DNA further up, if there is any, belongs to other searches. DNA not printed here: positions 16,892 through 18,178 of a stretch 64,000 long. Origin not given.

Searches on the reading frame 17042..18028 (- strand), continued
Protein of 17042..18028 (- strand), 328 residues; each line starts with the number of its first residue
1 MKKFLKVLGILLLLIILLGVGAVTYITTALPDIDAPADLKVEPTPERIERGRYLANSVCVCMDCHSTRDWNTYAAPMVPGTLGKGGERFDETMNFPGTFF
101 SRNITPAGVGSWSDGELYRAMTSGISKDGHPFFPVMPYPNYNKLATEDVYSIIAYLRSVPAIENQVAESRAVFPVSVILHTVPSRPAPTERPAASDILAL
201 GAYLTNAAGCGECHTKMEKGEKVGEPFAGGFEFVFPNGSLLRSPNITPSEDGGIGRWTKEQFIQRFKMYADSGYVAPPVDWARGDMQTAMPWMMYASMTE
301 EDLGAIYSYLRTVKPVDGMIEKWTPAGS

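Call 17: find_related_loci(query=window:17042-18028:-, collection=metagenome_contigs, flank=8000)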
Query window:17042-18028:- (328 aa) in metagenome_contigs; peptide patterns used: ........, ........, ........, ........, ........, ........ (x = any residue, [..] = any of these).
600 stretches matched a pattern (row limit reached: there are more); 83 encode a relative of the query (tblastn E <= 1e-3); the best 80 are kept; 80 distinct loci.
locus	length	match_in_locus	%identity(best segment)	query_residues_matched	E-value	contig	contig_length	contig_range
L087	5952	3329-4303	69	1-325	5e-163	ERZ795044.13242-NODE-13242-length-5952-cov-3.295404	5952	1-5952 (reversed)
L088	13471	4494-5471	72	1-326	2e-161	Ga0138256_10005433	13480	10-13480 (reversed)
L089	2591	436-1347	74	25-328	1e-167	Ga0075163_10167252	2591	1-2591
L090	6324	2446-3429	70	1-328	2e-158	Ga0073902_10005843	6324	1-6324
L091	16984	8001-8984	70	1-328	1e-156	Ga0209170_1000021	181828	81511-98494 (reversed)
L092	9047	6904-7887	69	1-328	1e-155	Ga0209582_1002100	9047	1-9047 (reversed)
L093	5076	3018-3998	68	1-327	2e-153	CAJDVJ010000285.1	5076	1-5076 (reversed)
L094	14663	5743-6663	70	22-328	9e-151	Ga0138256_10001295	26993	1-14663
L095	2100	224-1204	66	1-328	8e-161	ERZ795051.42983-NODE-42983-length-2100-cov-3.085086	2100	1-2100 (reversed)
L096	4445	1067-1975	68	21-324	3e-149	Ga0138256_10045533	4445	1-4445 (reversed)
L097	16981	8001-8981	65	1-328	9e-146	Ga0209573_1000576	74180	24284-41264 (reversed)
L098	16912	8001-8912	68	22-325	7e-142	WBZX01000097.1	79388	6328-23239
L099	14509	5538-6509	68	1-325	7e-141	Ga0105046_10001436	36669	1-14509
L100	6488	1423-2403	60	1-327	3e-135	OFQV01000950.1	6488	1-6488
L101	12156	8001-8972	65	1-326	5e-135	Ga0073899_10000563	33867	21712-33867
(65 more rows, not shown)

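Call 26: search_solved_structures(query=window:17042-18028:-, show_alignments=2, max_evalue=0.01)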
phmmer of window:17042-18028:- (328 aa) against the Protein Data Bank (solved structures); distinct sequences matched with E-value up to 0.01: 6.
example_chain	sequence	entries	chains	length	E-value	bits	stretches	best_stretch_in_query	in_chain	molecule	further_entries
8hdd_B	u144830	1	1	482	2.2e-26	96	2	118-316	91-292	Glucose dehydrogenase beta subunit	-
7w2j_C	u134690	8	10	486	8.8e-26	94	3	182-265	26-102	Fructose dehydrogenase cytochrome subunit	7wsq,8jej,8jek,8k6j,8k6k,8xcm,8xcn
8gy3_A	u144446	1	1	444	1e-22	83.9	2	108-217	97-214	Cytochrome c subunit of aldehyde dehydrogenase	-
8gy2_B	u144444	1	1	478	3.1e-22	82.3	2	119-272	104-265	Alcohol dehydrogenase (quinone), cytochrome c subunit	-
9x0q_B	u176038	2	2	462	9.4e-21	77.5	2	118-272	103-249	Alcohol dehydrogenase (quinone), cytochrome c subunit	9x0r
9jqa_C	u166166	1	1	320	2.3e-08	36.8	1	49-224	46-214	Fructose dehydrogenase cytochrome subunit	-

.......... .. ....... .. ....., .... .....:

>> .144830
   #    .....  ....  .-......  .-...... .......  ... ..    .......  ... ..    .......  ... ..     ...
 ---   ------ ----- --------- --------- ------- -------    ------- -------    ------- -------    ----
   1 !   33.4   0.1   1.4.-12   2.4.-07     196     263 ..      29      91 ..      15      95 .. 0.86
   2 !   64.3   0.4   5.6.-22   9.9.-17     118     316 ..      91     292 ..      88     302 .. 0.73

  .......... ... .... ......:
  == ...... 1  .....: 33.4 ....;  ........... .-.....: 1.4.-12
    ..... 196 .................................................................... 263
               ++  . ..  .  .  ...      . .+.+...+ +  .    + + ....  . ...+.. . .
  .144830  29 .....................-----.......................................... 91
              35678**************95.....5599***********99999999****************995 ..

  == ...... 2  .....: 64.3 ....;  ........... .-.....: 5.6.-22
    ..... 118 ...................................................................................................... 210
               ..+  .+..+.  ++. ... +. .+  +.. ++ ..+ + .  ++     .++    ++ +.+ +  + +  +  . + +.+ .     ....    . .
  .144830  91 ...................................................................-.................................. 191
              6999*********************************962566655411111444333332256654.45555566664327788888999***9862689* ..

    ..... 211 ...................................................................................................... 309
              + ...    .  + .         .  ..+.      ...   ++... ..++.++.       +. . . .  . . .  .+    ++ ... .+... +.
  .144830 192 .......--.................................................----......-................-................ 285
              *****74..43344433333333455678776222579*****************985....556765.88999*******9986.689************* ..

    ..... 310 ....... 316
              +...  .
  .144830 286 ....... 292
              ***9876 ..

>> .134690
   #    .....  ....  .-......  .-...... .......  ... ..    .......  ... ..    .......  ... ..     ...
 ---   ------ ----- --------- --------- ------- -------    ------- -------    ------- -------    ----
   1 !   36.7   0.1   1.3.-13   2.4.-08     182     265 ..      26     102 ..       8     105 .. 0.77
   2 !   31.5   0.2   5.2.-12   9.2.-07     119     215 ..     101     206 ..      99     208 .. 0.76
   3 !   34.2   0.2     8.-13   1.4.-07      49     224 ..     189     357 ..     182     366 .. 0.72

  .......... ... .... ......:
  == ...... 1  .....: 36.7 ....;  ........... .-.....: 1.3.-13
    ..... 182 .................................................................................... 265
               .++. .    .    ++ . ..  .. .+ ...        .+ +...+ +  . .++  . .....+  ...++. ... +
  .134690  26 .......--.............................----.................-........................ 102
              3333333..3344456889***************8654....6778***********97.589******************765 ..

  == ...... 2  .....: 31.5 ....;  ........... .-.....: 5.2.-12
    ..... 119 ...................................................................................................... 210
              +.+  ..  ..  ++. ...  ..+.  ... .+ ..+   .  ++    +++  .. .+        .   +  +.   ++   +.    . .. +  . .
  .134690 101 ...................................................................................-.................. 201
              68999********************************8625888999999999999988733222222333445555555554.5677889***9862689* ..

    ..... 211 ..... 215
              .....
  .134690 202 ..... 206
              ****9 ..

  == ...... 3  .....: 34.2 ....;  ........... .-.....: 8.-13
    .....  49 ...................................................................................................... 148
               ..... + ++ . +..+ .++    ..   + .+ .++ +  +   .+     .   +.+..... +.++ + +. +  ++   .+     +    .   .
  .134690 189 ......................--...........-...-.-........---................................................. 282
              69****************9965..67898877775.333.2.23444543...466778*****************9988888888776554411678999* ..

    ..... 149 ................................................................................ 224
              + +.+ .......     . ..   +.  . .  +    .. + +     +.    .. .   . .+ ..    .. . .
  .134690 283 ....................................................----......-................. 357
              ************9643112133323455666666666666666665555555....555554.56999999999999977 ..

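Call 49: search_protein_families(library=pfam, proteins=[L081:4097-5782:-, L081:1-2717:-, L085:5288-5992:+])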
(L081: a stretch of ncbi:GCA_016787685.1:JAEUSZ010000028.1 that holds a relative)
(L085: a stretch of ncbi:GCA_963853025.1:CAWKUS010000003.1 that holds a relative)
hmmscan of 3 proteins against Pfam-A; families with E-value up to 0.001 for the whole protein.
L081:4097-5782:- (561 aa): 3 families
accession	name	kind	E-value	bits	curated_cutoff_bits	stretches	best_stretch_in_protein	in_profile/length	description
PF01512.22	Complex1_51K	-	1.2e-43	149.1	31.2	1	188-365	1-149/150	Nuo51 FMN-binding domain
PF10589.14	NADH_4Fe-4S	-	1.1e-19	70.5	23.5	1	477-558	3-85/85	NADH-ubiquinone oxidoreductase-F iron-sulfur binding region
PF01257.25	2Fe-2S_thioredx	-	4.3e-06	27.1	24.8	1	36-138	30-142/145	Thioredoxin-like [2Fe-2S] ferredoxin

L081:1-2717:- (905 aa): 11 families
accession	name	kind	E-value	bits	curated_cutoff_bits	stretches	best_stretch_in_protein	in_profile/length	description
PF00384.28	Molybdopterin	-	3.1e-76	257.1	24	1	321-744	1-353/353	Molybdopterin oxidoreductase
PF01568.27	Molydop_binding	-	1.1e-17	64.5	26.8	1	836-905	2-71/110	Molydopterin dinucleotide binding domain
PF04879.21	Molybdop_Fe4S4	-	2.6e-17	63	22.7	1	265-315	2-52/55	Molybdopterin oxidoreductase Fe4S4 domain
PF13510.11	Fer2_4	-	1.9e-08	34.7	22.8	1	36-112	7-80/82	2Fe-2S iron-sulfur cluster binding domain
PF12838.12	Fer4_7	-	2e-07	31.8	27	1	193-251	1-52/52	4Fe-4S dicluster domain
PF22117.2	Fer4_Nqo3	-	4.1e-07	30.5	27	1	186-253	3-67/67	NADH-quinone oxidoreductase subunit 3, ferredoxin-like domain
PF13187.11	Fer4_9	-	5e-07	30.1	27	1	194-252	2-52/52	4Fe-4S dicluster domain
PF00037.32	Fer4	-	2e-06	27.8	21.1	1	235-253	6-24/24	4Fe-4S binding domain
PF13237.11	Fer4_10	-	2.1e-06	28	25.5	0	235-278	7-48/53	4Fe-4S dicluster domain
PF14697.11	Fer4_21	-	1.3e-05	25.6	35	0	235-276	6-46/59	4Fe-4S dicluster domain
PF12837.12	Fer4_6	-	1.3e-05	25.3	25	0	188-205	3-20/24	4Fe-4S binding domain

L085:5288-5992:+ (234 aa): 0 families
